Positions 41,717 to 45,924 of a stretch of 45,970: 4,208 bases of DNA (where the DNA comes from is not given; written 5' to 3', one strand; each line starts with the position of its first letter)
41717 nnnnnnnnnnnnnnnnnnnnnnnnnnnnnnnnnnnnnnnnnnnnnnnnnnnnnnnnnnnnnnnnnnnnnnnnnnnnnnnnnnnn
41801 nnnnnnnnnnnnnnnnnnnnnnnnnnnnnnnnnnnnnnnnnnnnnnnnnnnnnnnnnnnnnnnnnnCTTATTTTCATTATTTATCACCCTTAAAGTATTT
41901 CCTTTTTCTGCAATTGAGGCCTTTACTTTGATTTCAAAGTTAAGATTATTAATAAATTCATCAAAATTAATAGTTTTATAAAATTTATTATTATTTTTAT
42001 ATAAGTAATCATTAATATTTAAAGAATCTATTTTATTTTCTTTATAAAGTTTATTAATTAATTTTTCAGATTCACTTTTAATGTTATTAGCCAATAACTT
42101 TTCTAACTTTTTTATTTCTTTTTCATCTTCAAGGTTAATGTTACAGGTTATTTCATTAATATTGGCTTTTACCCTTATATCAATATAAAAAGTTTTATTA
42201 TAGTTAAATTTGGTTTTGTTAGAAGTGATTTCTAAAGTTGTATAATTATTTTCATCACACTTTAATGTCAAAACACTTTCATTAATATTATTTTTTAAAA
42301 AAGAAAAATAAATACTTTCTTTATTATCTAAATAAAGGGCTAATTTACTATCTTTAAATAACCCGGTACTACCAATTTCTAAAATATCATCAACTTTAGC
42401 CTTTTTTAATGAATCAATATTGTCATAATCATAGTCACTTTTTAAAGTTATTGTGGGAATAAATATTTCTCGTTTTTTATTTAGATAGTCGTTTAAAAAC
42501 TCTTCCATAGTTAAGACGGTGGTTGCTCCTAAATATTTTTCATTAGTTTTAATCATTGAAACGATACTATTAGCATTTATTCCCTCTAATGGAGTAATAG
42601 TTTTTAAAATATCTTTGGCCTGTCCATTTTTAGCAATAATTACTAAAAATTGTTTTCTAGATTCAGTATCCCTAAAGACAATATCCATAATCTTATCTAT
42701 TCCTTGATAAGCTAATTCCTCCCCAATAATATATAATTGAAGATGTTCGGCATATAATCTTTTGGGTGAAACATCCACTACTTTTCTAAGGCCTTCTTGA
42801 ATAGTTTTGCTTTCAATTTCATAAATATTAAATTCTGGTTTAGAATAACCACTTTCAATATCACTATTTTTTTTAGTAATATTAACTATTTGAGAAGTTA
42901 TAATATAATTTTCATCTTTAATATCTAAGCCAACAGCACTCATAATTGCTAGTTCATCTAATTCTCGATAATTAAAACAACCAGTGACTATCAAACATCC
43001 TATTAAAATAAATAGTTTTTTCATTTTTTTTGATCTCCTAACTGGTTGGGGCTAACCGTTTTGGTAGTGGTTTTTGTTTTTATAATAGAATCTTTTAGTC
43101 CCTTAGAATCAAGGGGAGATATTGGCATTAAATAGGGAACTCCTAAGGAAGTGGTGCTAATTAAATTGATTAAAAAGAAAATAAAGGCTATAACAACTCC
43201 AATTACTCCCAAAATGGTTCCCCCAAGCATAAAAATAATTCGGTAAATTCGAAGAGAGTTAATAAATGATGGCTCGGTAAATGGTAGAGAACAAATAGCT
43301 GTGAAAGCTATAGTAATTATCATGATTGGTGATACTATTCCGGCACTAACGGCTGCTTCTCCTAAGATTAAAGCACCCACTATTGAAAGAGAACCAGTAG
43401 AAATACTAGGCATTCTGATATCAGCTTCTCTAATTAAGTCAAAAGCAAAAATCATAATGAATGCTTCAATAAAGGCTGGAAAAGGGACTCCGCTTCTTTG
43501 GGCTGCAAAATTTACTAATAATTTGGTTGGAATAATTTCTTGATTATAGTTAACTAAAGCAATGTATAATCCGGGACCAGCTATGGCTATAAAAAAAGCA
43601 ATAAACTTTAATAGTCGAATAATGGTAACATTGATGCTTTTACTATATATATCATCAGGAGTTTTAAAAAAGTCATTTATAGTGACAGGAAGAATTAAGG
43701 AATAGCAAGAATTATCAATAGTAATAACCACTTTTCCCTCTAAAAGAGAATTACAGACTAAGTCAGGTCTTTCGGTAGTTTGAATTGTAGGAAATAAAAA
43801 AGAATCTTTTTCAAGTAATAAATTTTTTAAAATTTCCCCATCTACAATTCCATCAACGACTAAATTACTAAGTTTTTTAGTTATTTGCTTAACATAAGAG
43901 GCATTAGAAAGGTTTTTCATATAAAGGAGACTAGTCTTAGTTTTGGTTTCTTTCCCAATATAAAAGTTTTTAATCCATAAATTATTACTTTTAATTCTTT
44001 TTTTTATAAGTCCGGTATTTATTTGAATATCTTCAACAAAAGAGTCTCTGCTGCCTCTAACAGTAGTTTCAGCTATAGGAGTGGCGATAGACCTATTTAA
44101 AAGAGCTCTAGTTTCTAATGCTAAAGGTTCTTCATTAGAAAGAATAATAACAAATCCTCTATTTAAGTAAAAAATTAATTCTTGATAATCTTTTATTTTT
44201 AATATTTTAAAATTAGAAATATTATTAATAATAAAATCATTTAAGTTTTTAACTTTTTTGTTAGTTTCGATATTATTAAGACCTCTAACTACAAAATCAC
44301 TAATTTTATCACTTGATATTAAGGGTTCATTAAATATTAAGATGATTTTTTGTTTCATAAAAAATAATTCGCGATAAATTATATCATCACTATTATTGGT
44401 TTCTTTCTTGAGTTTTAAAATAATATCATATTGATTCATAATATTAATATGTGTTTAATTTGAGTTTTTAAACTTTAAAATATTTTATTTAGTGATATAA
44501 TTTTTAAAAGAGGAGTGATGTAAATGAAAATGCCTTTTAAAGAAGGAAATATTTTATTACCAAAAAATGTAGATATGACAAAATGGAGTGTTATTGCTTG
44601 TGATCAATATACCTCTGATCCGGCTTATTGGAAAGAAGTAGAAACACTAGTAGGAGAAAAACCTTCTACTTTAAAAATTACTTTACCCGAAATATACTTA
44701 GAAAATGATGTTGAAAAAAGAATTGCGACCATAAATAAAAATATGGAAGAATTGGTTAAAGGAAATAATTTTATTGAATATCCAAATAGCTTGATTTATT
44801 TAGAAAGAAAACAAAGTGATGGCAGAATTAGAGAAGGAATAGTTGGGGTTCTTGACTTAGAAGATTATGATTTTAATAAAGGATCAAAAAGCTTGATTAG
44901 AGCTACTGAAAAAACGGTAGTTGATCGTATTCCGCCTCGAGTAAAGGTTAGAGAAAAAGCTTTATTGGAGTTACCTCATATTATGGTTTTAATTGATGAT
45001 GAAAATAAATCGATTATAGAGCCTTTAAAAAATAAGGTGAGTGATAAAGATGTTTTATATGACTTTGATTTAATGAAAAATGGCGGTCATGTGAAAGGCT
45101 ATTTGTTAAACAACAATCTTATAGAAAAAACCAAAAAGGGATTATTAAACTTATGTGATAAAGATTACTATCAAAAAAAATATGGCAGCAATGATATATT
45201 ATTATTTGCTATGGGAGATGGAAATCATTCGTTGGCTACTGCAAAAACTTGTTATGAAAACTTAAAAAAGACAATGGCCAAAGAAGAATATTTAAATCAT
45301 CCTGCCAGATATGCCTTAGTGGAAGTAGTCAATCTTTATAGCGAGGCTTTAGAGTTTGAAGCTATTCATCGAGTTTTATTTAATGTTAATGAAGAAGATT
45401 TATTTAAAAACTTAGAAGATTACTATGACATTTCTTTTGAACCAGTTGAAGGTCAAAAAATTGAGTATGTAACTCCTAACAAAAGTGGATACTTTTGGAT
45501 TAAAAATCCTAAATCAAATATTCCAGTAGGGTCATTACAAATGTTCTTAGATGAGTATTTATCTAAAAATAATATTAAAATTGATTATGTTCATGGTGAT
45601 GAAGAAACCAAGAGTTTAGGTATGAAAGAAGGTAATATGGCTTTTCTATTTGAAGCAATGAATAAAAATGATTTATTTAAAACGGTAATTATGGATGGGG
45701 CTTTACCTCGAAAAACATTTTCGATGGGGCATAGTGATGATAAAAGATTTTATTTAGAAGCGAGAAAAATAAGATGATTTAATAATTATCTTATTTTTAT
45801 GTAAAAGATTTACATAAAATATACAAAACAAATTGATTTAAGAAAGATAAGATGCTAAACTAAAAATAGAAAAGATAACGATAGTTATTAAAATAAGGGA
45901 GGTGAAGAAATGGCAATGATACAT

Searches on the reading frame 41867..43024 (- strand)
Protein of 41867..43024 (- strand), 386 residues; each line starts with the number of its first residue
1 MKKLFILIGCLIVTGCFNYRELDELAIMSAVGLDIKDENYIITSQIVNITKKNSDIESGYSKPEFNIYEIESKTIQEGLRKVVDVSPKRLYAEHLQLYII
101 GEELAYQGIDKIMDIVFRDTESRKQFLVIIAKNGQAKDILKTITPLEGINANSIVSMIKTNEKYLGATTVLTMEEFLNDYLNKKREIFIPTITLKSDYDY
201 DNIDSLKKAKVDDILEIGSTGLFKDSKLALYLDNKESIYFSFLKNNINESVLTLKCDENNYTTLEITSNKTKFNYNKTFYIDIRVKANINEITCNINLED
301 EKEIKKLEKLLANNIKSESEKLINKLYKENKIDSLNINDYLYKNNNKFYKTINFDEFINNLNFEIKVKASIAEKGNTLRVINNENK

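Call 69: search_protein_families(library=pfam, proteins=[window:41867-43024:-])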
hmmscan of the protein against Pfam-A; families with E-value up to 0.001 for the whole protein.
window:41867-43024:- (386 aa): 2 families
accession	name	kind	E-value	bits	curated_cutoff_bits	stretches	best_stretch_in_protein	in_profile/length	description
PF25198.1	Spore_GerAC_N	-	3.2e-41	141.5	27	1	18-193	1-175/176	Spore germination protein N-terminal domain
PF05504.16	Spore_GerAC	-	2.5e-26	93.2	23.6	1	220-375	3-167/167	Spore germination B3/ GerAC like, C-terminal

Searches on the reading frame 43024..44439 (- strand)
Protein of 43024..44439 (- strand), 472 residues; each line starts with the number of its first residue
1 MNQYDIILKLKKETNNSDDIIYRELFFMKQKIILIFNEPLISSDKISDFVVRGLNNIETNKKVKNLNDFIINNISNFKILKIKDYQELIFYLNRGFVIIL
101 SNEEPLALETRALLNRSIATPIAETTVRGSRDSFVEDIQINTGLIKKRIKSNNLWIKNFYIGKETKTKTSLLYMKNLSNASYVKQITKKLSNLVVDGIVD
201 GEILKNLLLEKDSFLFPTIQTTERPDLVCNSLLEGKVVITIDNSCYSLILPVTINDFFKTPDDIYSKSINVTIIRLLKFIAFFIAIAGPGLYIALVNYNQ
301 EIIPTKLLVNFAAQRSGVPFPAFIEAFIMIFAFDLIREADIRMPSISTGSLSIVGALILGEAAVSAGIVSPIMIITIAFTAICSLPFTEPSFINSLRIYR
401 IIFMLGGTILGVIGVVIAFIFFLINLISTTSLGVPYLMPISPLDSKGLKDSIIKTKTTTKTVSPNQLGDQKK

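Call 69: search_protein_families(library=pfam, proteins=[window:43024-44439:-])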
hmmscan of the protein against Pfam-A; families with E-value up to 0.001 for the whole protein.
window:43024-44439:- (472 aa): 1 family
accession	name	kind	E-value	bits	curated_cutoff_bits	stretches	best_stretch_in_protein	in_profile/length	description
PF03323.18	GerA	-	7.3e-140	467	27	1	9-463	2-463/466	Bacillus/Clostridium GerA spore germination protein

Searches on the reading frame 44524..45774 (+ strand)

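Call 69: search_protein_families(library=pfam, proteins=[window:44524-45774:+])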
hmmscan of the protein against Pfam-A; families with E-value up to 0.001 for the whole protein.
window:44524-45774:+ (417 aa): 1 family
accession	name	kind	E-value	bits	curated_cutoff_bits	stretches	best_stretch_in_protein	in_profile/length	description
PF06245.16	DUF1015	-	2.4e-61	207.9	25.8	1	15-344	6-324/325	Protein of unknown function (DUF1015)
